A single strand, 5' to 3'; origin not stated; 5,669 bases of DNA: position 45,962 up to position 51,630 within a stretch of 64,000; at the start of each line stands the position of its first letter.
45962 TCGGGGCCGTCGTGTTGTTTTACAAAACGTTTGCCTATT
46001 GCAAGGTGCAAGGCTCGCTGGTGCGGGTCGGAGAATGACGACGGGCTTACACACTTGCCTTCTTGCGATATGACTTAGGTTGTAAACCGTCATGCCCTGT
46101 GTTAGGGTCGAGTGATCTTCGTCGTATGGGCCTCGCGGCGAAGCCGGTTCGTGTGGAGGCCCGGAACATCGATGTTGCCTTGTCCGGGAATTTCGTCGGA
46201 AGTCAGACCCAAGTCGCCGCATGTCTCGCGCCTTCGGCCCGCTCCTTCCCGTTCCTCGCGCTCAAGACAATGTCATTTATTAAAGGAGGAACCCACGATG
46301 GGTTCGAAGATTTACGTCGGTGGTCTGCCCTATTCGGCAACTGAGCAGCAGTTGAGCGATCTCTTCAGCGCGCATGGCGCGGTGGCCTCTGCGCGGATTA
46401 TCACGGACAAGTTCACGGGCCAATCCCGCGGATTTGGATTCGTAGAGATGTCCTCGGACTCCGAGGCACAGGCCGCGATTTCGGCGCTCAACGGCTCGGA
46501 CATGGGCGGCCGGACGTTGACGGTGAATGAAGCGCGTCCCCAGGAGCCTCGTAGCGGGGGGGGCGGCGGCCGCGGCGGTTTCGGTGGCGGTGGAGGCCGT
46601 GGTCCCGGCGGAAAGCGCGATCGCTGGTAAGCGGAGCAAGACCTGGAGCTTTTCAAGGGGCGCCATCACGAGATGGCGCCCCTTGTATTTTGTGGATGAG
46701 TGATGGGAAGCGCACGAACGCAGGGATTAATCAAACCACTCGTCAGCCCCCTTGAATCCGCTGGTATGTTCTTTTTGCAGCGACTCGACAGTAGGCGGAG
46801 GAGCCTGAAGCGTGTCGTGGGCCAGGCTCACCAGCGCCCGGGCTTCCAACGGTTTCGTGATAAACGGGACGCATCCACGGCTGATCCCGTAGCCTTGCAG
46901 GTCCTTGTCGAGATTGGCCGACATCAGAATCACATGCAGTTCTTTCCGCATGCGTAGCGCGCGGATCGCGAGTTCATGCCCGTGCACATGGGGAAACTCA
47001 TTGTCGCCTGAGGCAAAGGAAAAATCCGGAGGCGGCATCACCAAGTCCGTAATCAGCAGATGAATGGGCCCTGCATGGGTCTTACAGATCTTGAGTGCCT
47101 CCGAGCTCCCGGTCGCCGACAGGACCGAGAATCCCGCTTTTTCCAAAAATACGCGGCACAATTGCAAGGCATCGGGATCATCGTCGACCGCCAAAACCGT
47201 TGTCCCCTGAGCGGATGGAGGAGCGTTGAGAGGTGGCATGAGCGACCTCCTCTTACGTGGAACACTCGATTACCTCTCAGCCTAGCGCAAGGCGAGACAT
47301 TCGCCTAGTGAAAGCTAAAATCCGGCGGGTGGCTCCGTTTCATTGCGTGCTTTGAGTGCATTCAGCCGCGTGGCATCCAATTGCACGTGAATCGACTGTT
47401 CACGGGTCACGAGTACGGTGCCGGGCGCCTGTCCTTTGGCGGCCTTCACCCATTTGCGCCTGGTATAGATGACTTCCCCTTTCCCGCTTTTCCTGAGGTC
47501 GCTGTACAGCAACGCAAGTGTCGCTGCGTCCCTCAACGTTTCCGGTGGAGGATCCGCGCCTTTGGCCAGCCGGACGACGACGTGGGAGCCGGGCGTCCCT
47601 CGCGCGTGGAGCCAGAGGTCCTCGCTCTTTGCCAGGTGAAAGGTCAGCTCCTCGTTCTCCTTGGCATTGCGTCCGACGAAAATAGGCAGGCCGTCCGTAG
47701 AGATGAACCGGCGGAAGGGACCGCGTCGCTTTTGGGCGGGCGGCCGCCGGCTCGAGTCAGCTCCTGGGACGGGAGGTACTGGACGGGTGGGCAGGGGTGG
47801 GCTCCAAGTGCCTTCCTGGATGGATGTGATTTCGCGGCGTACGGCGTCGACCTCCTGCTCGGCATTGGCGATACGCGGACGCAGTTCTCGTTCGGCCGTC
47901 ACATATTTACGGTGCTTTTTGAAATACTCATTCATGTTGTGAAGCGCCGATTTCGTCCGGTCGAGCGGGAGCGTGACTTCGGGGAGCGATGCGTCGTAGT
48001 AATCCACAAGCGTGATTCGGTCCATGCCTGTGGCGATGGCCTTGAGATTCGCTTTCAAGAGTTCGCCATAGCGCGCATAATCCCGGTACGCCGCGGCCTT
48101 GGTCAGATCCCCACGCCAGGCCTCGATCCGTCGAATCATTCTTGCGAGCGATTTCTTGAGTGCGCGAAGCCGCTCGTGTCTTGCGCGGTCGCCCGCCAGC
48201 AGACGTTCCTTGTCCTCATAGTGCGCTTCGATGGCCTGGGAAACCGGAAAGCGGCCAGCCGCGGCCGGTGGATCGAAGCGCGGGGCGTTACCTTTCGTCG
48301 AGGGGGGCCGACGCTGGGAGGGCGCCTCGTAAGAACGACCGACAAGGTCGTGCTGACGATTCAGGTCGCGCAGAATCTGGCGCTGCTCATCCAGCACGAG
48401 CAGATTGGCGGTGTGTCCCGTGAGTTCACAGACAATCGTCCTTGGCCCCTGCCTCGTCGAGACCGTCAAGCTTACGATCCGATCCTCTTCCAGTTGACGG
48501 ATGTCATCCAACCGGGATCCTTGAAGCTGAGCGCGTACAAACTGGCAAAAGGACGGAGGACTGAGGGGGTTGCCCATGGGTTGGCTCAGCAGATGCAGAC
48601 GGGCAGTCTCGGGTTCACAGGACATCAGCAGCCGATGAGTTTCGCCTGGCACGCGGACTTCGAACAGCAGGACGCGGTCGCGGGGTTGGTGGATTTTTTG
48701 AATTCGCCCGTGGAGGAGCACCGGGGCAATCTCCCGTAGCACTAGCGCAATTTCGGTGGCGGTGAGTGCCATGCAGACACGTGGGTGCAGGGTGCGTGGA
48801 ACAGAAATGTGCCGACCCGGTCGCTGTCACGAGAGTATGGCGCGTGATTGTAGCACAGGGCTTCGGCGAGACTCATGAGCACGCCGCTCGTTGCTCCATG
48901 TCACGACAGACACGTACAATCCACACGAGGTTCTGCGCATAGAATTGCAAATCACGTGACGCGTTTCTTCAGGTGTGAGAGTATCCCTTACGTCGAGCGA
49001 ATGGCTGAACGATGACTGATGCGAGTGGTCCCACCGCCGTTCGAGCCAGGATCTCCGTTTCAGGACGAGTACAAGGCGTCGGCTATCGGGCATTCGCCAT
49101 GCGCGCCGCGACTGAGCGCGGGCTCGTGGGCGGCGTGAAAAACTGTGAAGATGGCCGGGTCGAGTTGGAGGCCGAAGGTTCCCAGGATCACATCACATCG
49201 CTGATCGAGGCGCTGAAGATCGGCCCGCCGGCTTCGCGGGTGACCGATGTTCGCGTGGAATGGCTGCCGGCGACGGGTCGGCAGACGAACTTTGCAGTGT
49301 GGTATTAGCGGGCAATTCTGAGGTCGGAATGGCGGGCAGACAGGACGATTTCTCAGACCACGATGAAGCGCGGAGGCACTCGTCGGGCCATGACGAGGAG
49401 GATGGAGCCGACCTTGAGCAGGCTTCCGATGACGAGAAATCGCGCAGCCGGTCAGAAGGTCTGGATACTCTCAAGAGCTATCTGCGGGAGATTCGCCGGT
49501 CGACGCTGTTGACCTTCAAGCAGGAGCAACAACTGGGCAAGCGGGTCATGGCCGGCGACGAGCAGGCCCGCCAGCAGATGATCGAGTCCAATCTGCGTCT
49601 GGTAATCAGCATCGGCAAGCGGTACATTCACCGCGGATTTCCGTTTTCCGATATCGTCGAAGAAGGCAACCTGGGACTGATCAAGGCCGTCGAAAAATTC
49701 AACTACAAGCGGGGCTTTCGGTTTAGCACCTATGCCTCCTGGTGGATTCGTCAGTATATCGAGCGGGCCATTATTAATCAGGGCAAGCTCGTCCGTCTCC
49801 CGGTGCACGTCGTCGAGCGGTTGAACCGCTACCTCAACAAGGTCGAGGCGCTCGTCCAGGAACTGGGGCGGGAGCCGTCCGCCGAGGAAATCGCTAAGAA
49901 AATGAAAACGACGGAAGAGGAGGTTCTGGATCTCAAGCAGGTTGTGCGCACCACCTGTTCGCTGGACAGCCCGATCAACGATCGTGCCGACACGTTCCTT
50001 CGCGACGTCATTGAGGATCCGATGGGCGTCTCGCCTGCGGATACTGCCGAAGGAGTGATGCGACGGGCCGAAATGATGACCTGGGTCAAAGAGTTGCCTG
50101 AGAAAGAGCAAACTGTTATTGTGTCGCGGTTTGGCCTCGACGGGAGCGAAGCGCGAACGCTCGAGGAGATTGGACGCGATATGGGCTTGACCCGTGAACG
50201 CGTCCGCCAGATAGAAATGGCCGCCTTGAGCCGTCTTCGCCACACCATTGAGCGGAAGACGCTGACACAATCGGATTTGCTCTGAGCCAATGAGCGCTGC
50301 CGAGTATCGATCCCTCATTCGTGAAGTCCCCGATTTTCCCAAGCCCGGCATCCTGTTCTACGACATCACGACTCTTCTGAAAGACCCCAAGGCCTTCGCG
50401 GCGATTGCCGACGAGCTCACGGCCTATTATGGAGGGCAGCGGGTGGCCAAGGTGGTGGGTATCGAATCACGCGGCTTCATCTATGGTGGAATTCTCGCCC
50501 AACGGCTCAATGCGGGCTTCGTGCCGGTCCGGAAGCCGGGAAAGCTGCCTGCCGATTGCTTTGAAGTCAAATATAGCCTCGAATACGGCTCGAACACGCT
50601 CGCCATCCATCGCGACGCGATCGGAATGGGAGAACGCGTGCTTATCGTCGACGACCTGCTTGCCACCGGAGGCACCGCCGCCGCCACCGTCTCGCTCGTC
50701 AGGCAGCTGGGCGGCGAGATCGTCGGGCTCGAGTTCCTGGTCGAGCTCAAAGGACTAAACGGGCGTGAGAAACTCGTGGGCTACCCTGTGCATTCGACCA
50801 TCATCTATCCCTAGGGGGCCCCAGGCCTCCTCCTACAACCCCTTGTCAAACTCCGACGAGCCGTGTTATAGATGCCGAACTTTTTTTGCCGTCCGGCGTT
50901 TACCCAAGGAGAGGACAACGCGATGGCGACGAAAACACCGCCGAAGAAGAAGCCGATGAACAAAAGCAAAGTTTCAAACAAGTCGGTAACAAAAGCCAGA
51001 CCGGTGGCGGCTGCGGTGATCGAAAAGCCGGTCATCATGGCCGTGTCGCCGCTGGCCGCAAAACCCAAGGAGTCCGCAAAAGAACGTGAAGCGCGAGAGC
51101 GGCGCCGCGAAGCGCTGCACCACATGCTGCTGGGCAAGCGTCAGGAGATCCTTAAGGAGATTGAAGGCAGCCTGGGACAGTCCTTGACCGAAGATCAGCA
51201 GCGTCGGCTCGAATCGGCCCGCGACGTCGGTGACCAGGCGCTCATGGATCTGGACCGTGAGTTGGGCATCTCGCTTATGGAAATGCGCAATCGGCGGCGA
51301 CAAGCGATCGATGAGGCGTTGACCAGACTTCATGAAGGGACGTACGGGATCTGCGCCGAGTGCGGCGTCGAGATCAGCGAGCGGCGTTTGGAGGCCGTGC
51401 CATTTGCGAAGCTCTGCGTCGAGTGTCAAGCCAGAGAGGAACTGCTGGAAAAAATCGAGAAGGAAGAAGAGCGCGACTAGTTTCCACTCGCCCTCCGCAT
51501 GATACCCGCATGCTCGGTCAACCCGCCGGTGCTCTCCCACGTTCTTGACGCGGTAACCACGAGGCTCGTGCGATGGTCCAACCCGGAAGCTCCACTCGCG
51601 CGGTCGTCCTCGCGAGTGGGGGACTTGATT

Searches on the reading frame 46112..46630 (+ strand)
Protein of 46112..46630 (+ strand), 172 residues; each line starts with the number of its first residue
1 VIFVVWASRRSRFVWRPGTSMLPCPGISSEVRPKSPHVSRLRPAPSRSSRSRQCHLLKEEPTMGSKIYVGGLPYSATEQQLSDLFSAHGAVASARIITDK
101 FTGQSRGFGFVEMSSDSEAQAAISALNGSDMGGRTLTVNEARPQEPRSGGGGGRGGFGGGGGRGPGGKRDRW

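Call 60: search_protein_families(library=pfam, proteins=[window:46112-46630:+], max_evalue=0.001)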
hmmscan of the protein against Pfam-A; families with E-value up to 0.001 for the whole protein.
window:46112-46630:+ (172 aa): 1 family
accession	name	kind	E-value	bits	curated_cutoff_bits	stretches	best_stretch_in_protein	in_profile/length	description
PF00076.28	RRM_1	-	4.9e-24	84.4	20.7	1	67-136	1-69/70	RNA recognition motif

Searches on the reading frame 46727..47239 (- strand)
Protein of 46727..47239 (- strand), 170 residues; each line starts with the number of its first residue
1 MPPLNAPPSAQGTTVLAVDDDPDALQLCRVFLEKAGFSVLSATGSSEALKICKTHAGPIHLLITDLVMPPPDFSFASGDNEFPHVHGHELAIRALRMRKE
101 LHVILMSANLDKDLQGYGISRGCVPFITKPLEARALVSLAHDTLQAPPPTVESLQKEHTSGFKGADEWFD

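Call 60: search_protein_families(library=pfam, proteins=[window:46727-47239:-], max_evalue=0.001)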
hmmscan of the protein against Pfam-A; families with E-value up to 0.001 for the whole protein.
window:46727-47239:- (170 aa): 1 family
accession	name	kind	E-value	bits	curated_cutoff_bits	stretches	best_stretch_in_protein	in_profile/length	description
PF00072.30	Response_reg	-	6.3e-16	59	30.2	1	15-138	1-108/111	Response regulator receiver domain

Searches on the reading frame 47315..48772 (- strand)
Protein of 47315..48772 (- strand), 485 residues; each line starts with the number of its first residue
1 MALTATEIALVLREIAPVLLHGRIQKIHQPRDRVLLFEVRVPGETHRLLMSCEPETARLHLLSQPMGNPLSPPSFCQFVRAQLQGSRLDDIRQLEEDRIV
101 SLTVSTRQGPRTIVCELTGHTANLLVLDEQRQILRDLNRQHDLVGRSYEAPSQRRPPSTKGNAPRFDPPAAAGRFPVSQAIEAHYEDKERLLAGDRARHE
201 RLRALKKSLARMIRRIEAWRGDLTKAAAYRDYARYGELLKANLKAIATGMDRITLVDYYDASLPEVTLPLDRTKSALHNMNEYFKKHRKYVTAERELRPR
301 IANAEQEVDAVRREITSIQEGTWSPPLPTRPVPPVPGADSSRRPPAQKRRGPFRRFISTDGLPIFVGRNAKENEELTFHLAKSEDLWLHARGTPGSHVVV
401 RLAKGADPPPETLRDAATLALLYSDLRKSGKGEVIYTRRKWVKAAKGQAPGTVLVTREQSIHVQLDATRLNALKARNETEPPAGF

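Call 60: search_protein_families(library=pfam, proteins=[window:47315-48772:-], max_evalue=0.001)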
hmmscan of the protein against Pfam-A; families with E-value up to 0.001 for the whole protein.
window:47315-48772:- (485 aa): 3 families
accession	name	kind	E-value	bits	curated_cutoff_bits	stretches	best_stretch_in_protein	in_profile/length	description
PF05833.16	NFACT_N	-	1.1e-58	199.6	31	2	8-153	5-164/456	NFACT N-terminal and middle domains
PF05670.18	NFACT-R_1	-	1.8e-14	54.7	29.8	1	353-446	2-97/112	NFACT protein RNA binding domain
PF18297.6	NFACT-R_2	-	9.2e-06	26.2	26.9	1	354-440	2-83/104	NFACT protein RNA binding domain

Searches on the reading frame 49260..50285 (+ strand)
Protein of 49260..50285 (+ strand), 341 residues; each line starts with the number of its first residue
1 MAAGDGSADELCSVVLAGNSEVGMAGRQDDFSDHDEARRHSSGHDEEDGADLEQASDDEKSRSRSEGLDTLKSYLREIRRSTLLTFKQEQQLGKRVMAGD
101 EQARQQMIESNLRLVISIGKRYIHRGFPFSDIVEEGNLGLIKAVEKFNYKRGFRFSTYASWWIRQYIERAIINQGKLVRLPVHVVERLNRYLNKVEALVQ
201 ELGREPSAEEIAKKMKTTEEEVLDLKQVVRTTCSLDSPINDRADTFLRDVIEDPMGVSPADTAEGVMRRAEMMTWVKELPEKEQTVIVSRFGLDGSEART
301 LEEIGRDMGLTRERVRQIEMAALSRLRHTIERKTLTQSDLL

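Call 60: search_protein_families(library=pfam, proteins=[window:49260-50285:+], max_evalue=0.001)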
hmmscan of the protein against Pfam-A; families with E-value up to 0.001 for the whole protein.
window:49260-50285:+ (341 aa): 5 families
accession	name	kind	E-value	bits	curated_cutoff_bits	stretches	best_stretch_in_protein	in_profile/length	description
PF04539.22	Sigma70_r3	-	6.6e-20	71.4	25.3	1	186-261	1-76/78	Sigma-70 region 3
PF04542.20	Sigma70_r2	-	5.3e-18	65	24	1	107-171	1-65/71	Sigma-70 region 2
PF04545.22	Sigma70_r4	-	4.5e-17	61.7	24.1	1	276-328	2-50/50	Sigma-70, region 4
PF00140.25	Sigma70_r1_2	-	1.3e-10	41.5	22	1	69-101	1-33/34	Sigma-70 factor, region 1.2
PF06971.19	Put_DNA-bind_N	-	8.4e-05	23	27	0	180-221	2-43/49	Putative DNA-binding protein N-terminus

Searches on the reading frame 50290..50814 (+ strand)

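Call 60: search_protein_families(library=pfam, proteins=[window:50290-50814:+], max_evalue=0.001)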
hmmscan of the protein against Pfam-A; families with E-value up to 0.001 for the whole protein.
window:50290-50814:+ (174 aa): 1 family
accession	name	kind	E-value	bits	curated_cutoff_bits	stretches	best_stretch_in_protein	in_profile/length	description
PF00156.33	Pribosyltran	-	4e-13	49.4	26.3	1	34-151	10-124/158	Phosphoribosyl transferase domain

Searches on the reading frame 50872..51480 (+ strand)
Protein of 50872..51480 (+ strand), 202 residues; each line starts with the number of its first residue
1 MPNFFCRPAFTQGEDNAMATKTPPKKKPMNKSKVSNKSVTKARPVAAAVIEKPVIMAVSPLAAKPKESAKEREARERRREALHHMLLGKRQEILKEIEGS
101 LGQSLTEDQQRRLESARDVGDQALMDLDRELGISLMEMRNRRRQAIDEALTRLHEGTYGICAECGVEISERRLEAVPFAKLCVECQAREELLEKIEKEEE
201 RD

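Call 60: search_protein_families(library=pfam, proteins=[window:50872-51480:+], max_evalue=0.001)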
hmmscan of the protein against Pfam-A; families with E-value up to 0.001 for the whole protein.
window:50872-51480:+ (202 aa): 1 family
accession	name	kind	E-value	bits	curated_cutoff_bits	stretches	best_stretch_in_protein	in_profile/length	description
PF01258.23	zf-dskA_traR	-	3.3e-14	53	24.9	1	156-190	1-35/36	Prokaryotic dksA/traR C4-type zinc finger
